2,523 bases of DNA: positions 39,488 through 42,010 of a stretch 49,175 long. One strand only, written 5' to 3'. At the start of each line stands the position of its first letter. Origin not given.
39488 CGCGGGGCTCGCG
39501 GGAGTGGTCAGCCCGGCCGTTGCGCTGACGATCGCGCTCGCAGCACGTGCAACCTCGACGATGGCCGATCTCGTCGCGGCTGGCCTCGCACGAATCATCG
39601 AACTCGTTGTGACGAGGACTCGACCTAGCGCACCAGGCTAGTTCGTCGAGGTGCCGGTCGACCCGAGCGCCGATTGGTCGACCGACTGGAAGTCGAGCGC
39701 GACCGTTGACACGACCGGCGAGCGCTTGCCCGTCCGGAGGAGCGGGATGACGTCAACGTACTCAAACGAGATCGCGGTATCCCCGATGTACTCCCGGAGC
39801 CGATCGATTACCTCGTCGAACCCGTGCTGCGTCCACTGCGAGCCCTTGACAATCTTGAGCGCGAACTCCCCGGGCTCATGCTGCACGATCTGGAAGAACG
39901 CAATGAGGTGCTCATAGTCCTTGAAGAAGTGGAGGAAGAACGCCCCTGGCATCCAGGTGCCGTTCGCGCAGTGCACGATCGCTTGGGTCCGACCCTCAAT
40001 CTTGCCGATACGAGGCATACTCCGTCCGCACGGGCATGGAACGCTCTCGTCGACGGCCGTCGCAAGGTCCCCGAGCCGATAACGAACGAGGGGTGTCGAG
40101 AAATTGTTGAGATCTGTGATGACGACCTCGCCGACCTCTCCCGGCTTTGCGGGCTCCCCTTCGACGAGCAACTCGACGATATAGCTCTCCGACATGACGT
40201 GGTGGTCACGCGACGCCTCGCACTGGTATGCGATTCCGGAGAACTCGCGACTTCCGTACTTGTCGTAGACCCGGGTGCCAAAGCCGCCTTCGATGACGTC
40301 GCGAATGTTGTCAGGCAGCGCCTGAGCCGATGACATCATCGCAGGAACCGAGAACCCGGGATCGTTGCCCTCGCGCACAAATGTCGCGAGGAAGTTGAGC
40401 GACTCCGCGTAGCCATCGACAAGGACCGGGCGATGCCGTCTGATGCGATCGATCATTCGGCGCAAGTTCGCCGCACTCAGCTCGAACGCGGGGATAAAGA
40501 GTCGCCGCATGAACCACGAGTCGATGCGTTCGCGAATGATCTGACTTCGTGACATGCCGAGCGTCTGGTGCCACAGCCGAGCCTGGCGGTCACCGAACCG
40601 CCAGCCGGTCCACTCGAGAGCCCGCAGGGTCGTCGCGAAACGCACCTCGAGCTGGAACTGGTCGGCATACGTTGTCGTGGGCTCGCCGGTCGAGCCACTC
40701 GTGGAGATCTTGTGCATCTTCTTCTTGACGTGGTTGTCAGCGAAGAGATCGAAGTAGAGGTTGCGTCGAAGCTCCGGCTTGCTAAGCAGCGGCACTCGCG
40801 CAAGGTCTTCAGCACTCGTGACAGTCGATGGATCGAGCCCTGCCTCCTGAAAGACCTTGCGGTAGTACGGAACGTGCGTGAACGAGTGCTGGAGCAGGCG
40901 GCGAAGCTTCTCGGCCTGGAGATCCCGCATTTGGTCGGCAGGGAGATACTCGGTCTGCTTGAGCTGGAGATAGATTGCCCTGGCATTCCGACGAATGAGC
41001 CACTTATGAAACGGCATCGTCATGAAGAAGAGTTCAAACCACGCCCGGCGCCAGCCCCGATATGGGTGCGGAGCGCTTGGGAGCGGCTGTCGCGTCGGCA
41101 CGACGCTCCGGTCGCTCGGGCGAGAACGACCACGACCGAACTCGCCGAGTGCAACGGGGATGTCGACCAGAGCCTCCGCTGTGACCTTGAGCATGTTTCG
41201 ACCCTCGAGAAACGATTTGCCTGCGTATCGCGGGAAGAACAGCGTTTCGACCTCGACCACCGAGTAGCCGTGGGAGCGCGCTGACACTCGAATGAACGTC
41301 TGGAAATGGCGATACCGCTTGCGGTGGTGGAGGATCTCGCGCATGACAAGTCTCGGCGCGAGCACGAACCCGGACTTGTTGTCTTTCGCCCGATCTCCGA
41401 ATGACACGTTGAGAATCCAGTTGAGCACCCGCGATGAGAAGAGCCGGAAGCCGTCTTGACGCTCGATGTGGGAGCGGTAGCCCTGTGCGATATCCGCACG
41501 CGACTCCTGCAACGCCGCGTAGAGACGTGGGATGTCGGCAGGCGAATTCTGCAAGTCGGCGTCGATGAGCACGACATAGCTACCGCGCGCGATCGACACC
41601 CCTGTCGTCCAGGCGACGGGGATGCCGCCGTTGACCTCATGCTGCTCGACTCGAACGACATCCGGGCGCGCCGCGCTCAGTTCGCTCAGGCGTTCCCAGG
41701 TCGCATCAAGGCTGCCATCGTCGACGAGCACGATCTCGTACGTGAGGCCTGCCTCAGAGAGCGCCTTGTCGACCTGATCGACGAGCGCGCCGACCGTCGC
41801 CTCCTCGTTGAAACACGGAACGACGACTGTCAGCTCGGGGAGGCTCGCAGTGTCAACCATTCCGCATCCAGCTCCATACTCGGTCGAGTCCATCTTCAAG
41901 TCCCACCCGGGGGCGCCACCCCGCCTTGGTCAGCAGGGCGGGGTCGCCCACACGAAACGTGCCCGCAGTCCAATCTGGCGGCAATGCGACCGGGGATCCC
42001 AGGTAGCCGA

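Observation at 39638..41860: Single-polypeptide fusion of a polyprenyl-phosphate glycosyltransferase (GT2) with a PaaK/F390-synthetase-like adenylate-forming enzyme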

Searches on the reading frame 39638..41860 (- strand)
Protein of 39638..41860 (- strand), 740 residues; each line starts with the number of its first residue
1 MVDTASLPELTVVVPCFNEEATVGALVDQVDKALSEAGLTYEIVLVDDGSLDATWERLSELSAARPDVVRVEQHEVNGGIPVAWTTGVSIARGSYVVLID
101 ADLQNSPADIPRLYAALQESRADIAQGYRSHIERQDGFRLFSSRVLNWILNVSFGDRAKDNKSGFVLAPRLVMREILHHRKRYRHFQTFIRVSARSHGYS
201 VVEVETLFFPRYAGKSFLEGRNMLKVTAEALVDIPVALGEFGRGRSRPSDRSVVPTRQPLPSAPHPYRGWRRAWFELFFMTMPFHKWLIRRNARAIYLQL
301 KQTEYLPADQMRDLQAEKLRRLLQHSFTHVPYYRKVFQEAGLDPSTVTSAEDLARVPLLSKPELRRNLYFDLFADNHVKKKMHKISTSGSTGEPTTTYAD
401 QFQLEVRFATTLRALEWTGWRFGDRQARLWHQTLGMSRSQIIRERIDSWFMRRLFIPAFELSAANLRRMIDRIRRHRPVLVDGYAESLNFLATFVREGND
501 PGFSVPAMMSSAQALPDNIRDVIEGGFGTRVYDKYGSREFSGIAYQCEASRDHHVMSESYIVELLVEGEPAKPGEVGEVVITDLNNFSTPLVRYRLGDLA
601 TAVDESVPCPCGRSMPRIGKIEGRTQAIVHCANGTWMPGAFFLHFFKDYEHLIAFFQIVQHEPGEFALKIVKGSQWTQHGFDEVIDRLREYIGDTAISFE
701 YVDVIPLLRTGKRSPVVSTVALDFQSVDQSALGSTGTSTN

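Call 3: search_protein_families(library=pfam, proteins=[window:39638-41860:-], max_evalue=0.1)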
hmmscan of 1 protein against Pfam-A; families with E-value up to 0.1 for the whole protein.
window:39638-41860:- (740 aa): 6 families
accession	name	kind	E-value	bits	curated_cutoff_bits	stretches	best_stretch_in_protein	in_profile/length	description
PF00535.33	Glycos_transf_2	-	2.3e-27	96.4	23.3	1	11-170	1-156/168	Glycosyl transferase family 2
PF13641.12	Glyco_tranf_2_3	-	3.1e-08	34.4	27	1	8-157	1-152/230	Glycosyltransferase like family 2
PF13704.12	Glyco_tranf_2_4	-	0.0062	17.4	27.5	1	42-102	21-81/98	Glycosyl transferase family 2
PF10111.15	Glyco_tranf_2_2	-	0.0084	16.1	27.3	1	12-107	2-96/276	Glycosyltransferase like family 2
PF00501.34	AMP-binding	-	0.016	14.4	29.9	1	467-583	246-376/384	AMP-binding enzyme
PF05822.18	UMPH-1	-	0.062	13.3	23.7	1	14-56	198-240/246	Pyrimidine 5'-nucleotidase (UMPH-1)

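Call 4: search_protein_families(library=ncbifam, proteins=[window:39638-41860:-], max_evalue=0.1)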
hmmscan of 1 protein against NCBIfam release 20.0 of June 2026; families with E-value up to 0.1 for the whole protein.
window:39638-41860:- (740 aa): 32 families (the best 25 are shown)
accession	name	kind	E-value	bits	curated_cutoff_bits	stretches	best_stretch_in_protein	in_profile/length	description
NF045666.1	DVU1553_fam_AMP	equivalog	3.3e-39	134.9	300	1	294-624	13-330/331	DVU_1553 family AMP-dependent CoA ligase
NF041878.1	paak_haloarch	equivalog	9.8e-33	113.3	700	1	301-629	3-329/427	phenylacetate--CoA ligase PaaK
NF053551.1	FlxY_rubin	equivalog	1e-32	113.5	520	2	520-662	219-360/424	flexirubin biosynthesis putative acyl-CoA ligase FlxY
TIGR02155.1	PA_CoA_ligase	equivalog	4.5e-31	107.8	646.3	1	304-629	1-321/422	phenylacetate--CoA ligase PaaK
NF007986.1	PRK10714.1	equivalog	1.2e-21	77.1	529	1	8-216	6-208/316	undecaprenyl-phosphate 4-deoxy-4-formamido-L-arabinose transferase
NF047588.1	GlcsyltransPgfSStrep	equivalog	1.1e-15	57.6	500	1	10-186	3-176/308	glycosyltransferase PgfS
TIGR03335.1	F390_ftsA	equivalog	4.9e-14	51.9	458.7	2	306-396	9-103/445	coenzyme F390 synthetase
TIGR03937.1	PgaC_IcaA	equivalog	6.6e-14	51.7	422.3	1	4-102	41-135/407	poly-beta-1,6-N-acetyl-D-glucosamine synthase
NF007482.0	PRK10073.1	equivalog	1.3e-13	50.7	423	1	6-131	4-124/334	glycosyltransferase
TIGR04182.1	glyco_TIGR04182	equivalog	4.2e-13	49.3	325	1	10-213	2-195/293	S-layer glycoprotein N-glycosyltransferase AglJ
TIGR02304.1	aden_form_hyp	equivalog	7.3e-13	48.3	251.9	1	464-670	174-375/430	F390 synthetase-related protein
NF010496.0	PRK13915.1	equivalog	1.2e-12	47.5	262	1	10-113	33-138/307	glucosyl-3-phosphoglycerate synthase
NF041875.1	EPS_EpsD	equivalog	1.4e-12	47.7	370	1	10-125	1-112/325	exopolysaccharide biosynthesis glycosyltransferase EpsD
NF041217.1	BagE_FevW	exception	6.3e-12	45.2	800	2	499-619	188-306/424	bagremycin/ferroverdin synthetase BagE/FevW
NF058614.1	PPMAGASynPpgS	equivalog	1.1e-09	38.1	370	1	12-141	4-127/226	polyprenyl-phospho-N-acetylgalactosaminyl synthase PpgS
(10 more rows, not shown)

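Call 7: search_solved_structures(query=window:39638-41860:-, max_evalue=0.001)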
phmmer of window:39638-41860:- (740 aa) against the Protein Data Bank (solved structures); distinct sequences matched with E-value up to 0.001: 32.
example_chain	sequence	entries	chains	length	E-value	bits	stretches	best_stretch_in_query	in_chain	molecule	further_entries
4r1l_A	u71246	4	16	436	1e-33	119.7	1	302-627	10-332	Phenylacetate-coenzyme A ligase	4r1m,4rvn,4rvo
2y4o_A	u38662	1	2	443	7.8e-31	110.1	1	302-628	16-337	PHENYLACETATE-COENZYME A LIGASE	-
2y27_A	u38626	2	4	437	5.4e-26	94.1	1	298-632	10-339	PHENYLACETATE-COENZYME A LIGASE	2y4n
5mlz_A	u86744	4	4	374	5.6e-18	67.7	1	9-224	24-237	Dolichol monophosphate mannose synthase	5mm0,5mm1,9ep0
9bhc_C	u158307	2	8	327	2.6e-17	65.4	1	1-214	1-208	Undecaprenyl-phosphate 4-deoxy-4-formamido-L-arabinose transferase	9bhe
8vxh_A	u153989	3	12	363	3.5e-17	65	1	1-214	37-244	Undecaprenyl-phosphate 4-deoxy-4-formamido-L-arabinose transferase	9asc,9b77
9hwj_A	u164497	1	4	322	5.3e-17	64.4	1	7-216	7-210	Undecaprenyl-phosphate 4-deoxy-4-formamido-L-arabinose transferase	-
6hdw_A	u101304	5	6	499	3e-16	61.9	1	303-620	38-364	2-hydroxyisobutyryl-CoA synthetase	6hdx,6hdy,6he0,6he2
9s3l_A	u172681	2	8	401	1.8e-15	59.4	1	345-635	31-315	Phenylacetate-CoA ligase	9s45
6wuq_A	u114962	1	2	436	7.2e-14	54.1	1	310-624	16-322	AjiA1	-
5eke_A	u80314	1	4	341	8.7e-13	50.5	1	8-186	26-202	Uncharacterized glycosyltransferase sll0501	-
5ekp_C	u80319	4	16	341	8.8e-13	50.5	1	8-186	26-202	Uncharacterized glycosyltransferase sll0501 | Glycosyltransferase sll0501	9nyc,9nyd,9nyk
9nye_A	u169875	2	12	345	9e-13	50.4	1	8-186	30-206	Glycosyltransferase sll0501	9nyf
6siw_A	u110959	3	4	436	2.3e-11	45.8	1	310-619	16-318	PaaK-like ligase (AMP-dependent synthetase and ligase) | AMP-dependent synthetase and ligase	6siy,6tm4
6siw_B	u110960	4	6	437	2.3e-11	45.8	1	310-619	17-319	PaaK-like ligase (AMP-dependent synthetase and ligase) | AMP-dependent synthetase and ligase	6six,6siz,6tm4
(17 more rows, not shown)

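Call 8: find_homologous_proteins(query=window:39638-41860:-, max_evalue=1e-10)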
Query window:39638-41860:- (740 aa): 1320 proteins with E <= 1e-10 among 8000 candidates; the best 120 are listed.
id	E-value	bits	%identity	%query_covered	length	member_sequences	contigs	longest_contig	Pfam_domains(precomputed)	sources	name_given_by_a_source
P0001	0.0e+0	1702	100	100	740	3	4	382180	PF13641.13,PF27533.1,PF00535.33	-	-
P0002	0.0e+0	1354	80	98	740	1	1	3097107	PF13641.13,PF27533.1,PF00535.33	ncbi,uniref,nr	ncbi:glycosyltransferase [Protaetiibacter intestinalis]|uniref:Glycosyltransferase n=1 Tax=Protaetii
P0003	0.0e+0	1304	76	99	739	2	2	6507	PF10111.15,PF13641.13,PF27533.1,PF00535.33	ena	-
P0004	0.0e+0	1285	74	98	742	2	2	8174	PF13641.13,PF27533.1,PF00535.33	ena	-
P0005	0.0e+0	1057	63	99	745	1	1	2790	PF27533.1,PF00535.33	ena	-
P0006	0.0e+0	1050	63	98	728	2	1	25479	PF13641.13,PF27533.1,PF00535.33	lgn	-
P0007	0.0e+0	1049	63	99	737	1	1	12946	PF10111.15,PF13641.13,PF27533.1,PF00535.33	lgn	-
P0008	0.0e+0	1046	63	97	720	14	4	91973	PF27533.1,PF00535.33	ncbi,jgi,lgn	ncbi:MAG: glycosyltransferase [Candidatus Nanopelagicales bacterium]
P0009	0.0e+0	1044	63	97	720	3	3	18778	PF00535.33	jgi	-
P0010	0.0e+0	1042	63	97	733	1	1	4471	PF27533.1,PF00535.33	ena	-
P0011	0.0e+0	1040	63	98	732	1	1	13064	PF10111.15,PF13641.13,PF27533.1,PF00535.33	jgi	jgi:phenylacetate-CoA ligase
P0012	0.0e+0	1034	62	99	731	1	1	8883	PF13641.13,PF27533.1,PF00535.33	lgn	-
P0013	0.0e+0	1032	62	100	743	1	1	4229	PF13641.13,PF27533.1,PF00535.33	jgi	jgi:phenylacetate-CoA ligase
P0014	0.0e+0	1031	64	97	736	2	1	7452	PF27533.1,PF00535.33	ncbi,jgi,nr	ncbi:MAG: glycosyltransferase [Acidimicrobiia bacterium]|nr:glycosyltransferase [Acidimicrobiia bact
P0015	0.0e+0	1030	63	98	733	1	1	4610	PF10111.15,PF13641.13,PF27533.1,PF00535.33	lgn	-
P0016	0.0e+0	1030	62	99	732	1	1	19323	PF10111.15,PF13641.13,PF27533.1,PF00535.33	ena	-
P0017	0.0e+0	1029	62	99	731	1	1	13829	PF10111.15,PF13641.13,PF27533.1,PF00535.33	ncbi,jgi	jgi:phenylacetate-CoA ligase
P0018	0.0e+0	1028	62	98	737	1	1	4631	PF13641.13,PF27533.1,PF00535.33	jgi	jgi:phenylacetate-CoA ligase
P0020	0.0e+0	1024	62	97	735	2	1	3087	PF13641.13,PF27533.1,PF00535.33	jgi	-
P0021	0.0e+0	1021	61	97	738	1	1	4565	PF13641.13,PF27533.1,PF00535.33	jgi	-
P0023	0.0e+0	1020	62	99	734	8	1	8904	PF13641.13,PF27533.1,PF00535.33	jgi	jgi:phenylacetate-CoA ligase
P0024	0.0e+0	1020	63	97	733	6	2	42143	PF13641.13,PF27533.1,PF00535.33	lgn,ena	-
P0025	0.0e+0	1019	62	99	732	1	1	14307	PF10111.15,PF13641.13,PF27533.1,PF00535.33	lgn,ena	-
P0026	0.0e+0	1019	63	97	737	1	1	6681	PF10111.15,PF13641.13,PF27533.1,PF00535.33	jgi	jgi:phenylacetate-CoA ligase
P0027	0.0e+0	1017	63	98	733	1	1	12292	PF13641.13,PF27533.1,PF00535.33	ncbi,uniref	ncbi:glycosyltransferase [Gemmatimonas sp.]|uniref:glycosyltransferase n=1 Tax=Gemmatimonas sp. TaxI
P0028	0.0e+0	1017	62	97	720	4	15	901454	PF13641.13,PF27533.1,PF00535.33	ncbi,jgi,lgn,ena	-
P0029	0.0e+0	1017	62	99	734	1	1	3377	PF13641.13,PF27533.1,PF00535.33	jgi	jgi:phenylacetate-CoA ligase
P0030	0.0e+0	1014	61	98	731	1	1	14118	PF13641.13,PF27533.1,PF00535.33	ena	-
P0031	0.0e+0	1014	62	97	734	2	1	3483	PF13641.13,PF27533.1,PF00535.33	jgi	jgi:phenylacetate-CoA ligase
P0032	0.0e+0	1013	62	98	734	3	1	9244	PF13641.13,PF27533.1,PF00535.33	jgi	jgi:phenylacetate-CoA ligase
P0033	0.0e+0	1013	63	97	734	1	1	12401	PF10111.15,PF13641.13,PF27533.1,PF00535.33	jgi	jgi:phenylacetate-CoA ligase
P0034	0.0e+0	1012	61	98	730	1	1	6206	PF27533.1,PF00535.33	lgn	-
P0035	0.0e+0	1011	62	97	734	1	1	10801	PF13641.13,PF27533.1,PF00535.33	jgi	jgi:phenylacetate-CoA ligase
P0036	0.0e+0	1011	62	97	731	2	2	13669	PF27533.1,PF00535.33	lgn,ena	-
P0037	2.9e-298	1009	61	98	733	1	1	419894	PF27533.1,PF00535.33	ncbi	-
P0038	3.6e-298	1009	62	97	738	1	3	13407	PF27533.1,PF00535.33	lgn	-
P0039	6.0e-298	1008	61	99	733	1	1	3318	PF27533.1,PF00535.33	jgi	jgi:phenylacetate-CoA ligase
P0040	8.3e-298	1008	62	97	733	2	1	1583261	PF10111.15,PF13641.13,PF27533.1,PF00535.33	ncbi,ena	-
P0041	2.0e-297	1006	62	98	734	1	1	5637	PF13641.13,PF27533.1,PF00535.33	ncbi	-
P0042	3.7e-297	1006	62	98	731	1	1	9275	PF13641.13,PF27533.1,PF00535.33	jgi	jgi:phenylacetate-CoA ligase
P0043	7.2e-297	1005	61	97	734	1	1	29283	PF13641.13,PF27533.1,PF00535.33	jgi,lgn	jgi:phenylacetate-CoA ligase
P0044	1.3e-296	1004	61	98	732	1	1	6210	PF10111.15,PF27533.1,PF00535.33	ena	-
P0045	1.4e-296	1004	61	97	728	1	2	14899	PF13641.13,PF27533.1,PF00535.33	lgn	-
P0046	2.7e-296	1003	61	97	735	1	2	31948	PF27533.1,PF00535.33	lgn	-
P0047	2.9e-296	1003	61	97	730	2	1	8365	PF13641.13,PF27533.1,PF00535.33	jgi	jgi:phenylacetate-CoA ligase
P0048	5.3e-296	1002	61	99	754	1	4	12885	PF13641.13,PF27533.1,PF00535.33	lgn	-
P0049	6.9e-296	1001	64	94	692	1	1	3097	PF27533.1,PF00535.33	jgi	jgi:phenylacetate-CoA ligase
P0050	1.2e-295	1001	59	98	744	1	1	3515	PF13641.13,PF27533.1,PF00535.33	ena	-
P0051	3.7e-295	999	61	97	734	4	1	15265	PF13641.13,PF27533.1,PF00535.33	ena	-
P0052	5.6e-295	998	61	97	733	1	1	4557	PF10111.15,PF13641.13,PF27533.1,PF00535.33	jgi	jgi:phenylacetate-CoA ligase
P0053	1.1e-294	997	61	97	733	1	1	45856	PF13641.13,PF27533.1,PF00535.33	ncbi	-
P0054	2.0e-294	996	61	97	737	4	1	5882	PF13641.13,PF27533.1,PF00535.33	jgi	jgi:phenylacetate-coenzyme A ligase PaaK-like adenylate-forming protein/glycosyltransferase involved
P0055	2.7e-294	996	62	96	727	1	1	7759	PF13641.13,PF27533.1,PF00535.33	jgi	jgi:phenylacetate-CoA ligase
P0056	1.2e-293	994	62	97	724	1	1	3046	PF13641.13,PF27533.1,PF00535.33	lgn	-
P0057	1.5e-293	994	60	98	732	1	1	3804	PF13641.13,PF27533.1,PF00535.33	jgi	jgi:phenylacetate-CoA ligase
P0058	1.7e-293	993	61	97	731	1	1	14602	PF27533.1,PF00535.33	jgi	jgi:phenylacetate-CoA ligase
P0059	1.6e-292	990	61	98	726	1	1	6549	PF13641.13,PF27533.1,PF00535.33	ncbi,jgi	jgi:phenylacetate-CoA ligase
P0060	4.6e-292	989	62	96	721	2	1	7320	PF27533.1,PF00535.33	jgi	jgi:phenylacetate-CoA ligase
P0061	9.3e-292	988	60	98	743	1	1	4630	PF10111.15,PF13641.13,PF27533.1,PF00535.33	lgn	-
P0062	9.7e-292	988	60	98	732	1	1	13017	PF27533.1,PF00535.33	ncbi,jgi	jgi:phenylacetate-CoA ligase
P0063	1.5e-291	987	60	98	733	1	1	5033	PF13641.13,PF27533.1,PF00535.33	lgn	-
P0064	1.8e-291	987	60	97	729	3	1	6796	PF13641.13,PF27533.1,PF00535.33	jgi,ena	jgi:phenylacetate-CoA ligase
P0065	3.8e-291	986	60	97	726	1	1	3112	PF13641.13,PF27533.1,PF00535.33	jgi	jgi:phenylacetate-CoA ligase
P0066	3.9e-291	986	59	99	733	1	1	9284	PF10111.15,PF13641.13,PF27533.1,PF00535.33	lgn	-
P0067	1.0e-290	984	59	98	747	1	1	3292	PF27533.1,PF00535.33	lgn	-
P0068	1.3e-290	984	61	97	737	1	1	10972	PF27533.1,PF00535.33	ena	-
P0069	3.4e-290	983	60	98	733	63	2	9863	PF13641.13,PF27533.1,PF00535.33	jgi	-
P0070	6.0e-290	982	60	98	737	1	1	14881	PF10111.15,PF27533.1,PF00535.33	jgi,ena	-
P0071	9.7e-290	981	61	97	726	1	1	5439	PF27533.1,PF00535.33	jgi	jgi:phenylacetate-CoA ligase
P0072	1.2e-289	981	59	98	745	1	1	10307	PF13641.13,PF27533.1,PF00535.33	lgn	-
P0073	3.4e-289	979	60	97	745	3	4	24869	PF27533.1,PF00535.33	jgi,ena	jgi:phenylacetate-CoA ligase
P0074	4.9e-289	979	61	97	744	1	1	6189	PF13641.13,PF27533.1,PF00535.33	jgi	jgi:phenylacetate-CoA ligase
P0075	6.1e-289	978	60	98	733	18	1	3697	PF13641.13,PF27533.1,PF00535.33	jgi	jgi:phenylacetate-CoA ligase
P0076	2.3e-288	976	60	98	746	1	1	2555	PF27533.1,PF00535.33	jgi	jgi:phenylacetate-CoA ligase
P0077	2.9e-288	976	59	98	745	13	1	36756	PF27533.1,PF00535.33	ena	-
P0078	3.1e-288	976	60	98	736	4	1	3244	PF27533.1,PF00535.33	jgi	-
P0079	3.6e-288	976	59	98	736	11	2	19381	PF27533.1,PF00535.33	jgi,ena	-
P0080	8.3e-288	975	59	98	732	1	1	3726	PF13641.13,PF27533.1,PF00535.33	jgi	jgi:phenylacetate-CoA ligase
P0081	9.9e-288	974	59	98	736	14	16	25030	PF27533.1,PF00535.33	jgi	jgi:phenylacetate-coenzyme A ligase PaaK-like adenylate-forming protein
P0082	1.0e-287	974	59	98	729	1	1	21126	PF13641.13,PF27533.1,PF00535.33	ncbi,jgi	jgi:phenylacetate-CoA ligase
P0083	1.2e-287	974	60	97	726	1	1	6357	PF13641.13,PF27533.1,PF00535.33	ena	-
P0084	3.6e-287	973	59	98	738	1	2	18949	PF10111.15,PF13641.13,PF27533.1,PF00535.33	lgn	-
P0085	6.9e-287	972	59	97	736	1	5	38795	PF27533.1,PF00535.33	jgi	jgi:phenylacetate-CoA ligase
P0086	2.0e-286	970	59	98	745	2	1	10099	PF27533.1,PF00535.33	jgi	jgi:phenylacetate-CoA ligase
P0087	9.1e-286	968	59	98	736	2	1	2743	PF27533.1,PF00535.33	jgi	jgi:phenylacetate-CoA ligase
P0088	9.8e-286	968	59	98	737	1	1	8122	PF27533.1,PF00535.33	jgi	jgi:phenylacetate-CoA ligase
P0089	1.2e-285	967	61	98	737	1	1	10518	PF13641.13,PF27533.1,PF00535.33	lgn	-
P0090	1.5e-285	967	58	98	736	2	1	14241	PF27533.1,PF00535.33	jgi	jgi:phenylacetate-CoA ligase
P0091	1.9e-285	967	58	98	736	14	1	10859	PF27533.1,PF00535.33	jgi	jgi:phenylacetate-CoA ligase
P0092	2.1e-285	967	58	98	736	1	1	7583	PF27533.1,PF00535.33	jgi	jgi:phenylacetate-coenzyme A ligase PaaK-like adenylate-forming protein/glycosyltransferase involved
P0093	1.1e-284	964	58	98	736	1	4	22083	PF27533.1,PF00535.33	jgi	jgi:phenylacetate-CoA ligase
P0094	1.1e-284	964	58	98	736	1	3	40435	PF27533.1,PF00535.33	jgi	jgi:phenylacetate-coenzyme A ligase PaaK-like adenylate-forming protein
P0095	5.0e-284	962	59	97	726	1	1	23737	PF27533.1,PF00535.33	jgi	jgi:phenylacetate-CoA ligase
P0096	5.3e-284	962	59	97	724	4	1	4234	PF13641.13,PF27533.1,PF00535.33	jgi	jgi:phenylacetate-coenzyme A ligase PaaK-like adenylate-forming protein/glycosyltransferase involved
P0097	6.8e-284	962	58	98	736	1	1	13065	PF27533.1,PF00535.33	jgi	jgi:phenylacetate-CoA ligase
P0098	8.1e-284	961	58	97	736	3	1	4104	PF27533.1,PF00535.33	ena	-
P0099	9.5e-284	961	59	98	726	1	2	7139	PF13641.13,PF27533.1,PF00535.33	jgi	jgi:phenylacetate-CoA ligase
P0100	1.5e-283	961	58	98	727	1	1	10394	PF13641.13,PF27533.1,PF00535.33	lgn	-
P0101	3.7e-283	959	59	98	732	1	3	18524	PF13641.13,PF27533.1,PF00535.33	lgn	-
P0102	5.3e-283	959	58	99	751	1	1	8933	PF10111.15,PF13641.13,PF27533.1,PF00535.33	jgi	jgi:phenylacetate-coenzyme A ligase PaaK-like adenylate-forming protein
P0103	6.6e-283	958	58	98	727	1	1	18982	PF13641.13,PF27533.1,PF00535.33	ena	-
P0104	1.5e-282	957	59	98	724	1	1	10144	PF13641.13,PF27533.1,PF00535.33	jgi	jgi:phenylacetate-CoA ligase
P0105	2.2e-282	957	59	99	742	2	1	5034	PF13641.13,PF27533.1,PF00535.33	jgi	jgi:phenylacetate-CoA ligase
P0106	4.4e-282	956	64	90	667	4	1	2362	PF27533.1,PF00535.33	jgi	jgi:phenylacetate-CoA ligase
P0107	8.1e-282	955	58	99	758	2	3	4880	PF13641.13,PF27533.1,PF00535.33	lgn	-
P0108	3.3e-281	953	58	98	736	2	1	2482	PF27533.1,PF00535.33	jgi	jgi:phenylacetate-CoA ligase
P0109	5.1e-281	952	59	97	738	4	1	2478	PF27533.1,PF00535.33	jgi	jgi:phenylacetate-CoA ligase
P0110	8.6e-281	951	59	96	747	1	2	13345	PF10111.15,PF13641.13,PF27533.1,PF00535.33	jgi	jgi:phenylacetate-coenzyme A ligase PaaK-like adenylate-forming protein/glycosyltransferase involved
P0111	1.1e-280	951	58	98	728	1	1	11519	PF27533.1,PF00535.33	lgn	-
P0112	1.5e-280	951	58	97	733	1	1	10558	PF13641.13,PF27533.1,PF00535.33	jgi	jgi:phenylacetate-CoA ligase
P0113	1.8e-280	950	59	97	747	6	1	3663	PF13641.13,PF27533.1,PF00535.33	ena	-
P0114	2.6e-280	950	59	97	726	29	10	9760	PF13641.13,PF27533.1,PF00535.33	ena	-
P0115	5.1e-280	949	60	94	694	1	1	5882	PF27533.1,PF00535.33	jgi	jgi:phenylacetate-CoA ligase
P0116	7.6e-279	945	58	97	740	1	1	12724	PF27533.1,PF00535.33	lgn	-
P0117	8.8e-279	945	58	98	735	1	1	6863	PF13641.13,PF27533.1,PF00535.33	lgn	-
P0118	8.9e-279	945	58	97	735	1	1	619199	PF27533.1,PF00535.33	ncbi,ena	-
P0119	1.1e-278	945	59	97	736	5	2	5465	PF27533.1,PF00535.33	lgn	-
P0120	4.0e-278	943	58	97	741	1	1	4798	PF27533.1,PF00535.33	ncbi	-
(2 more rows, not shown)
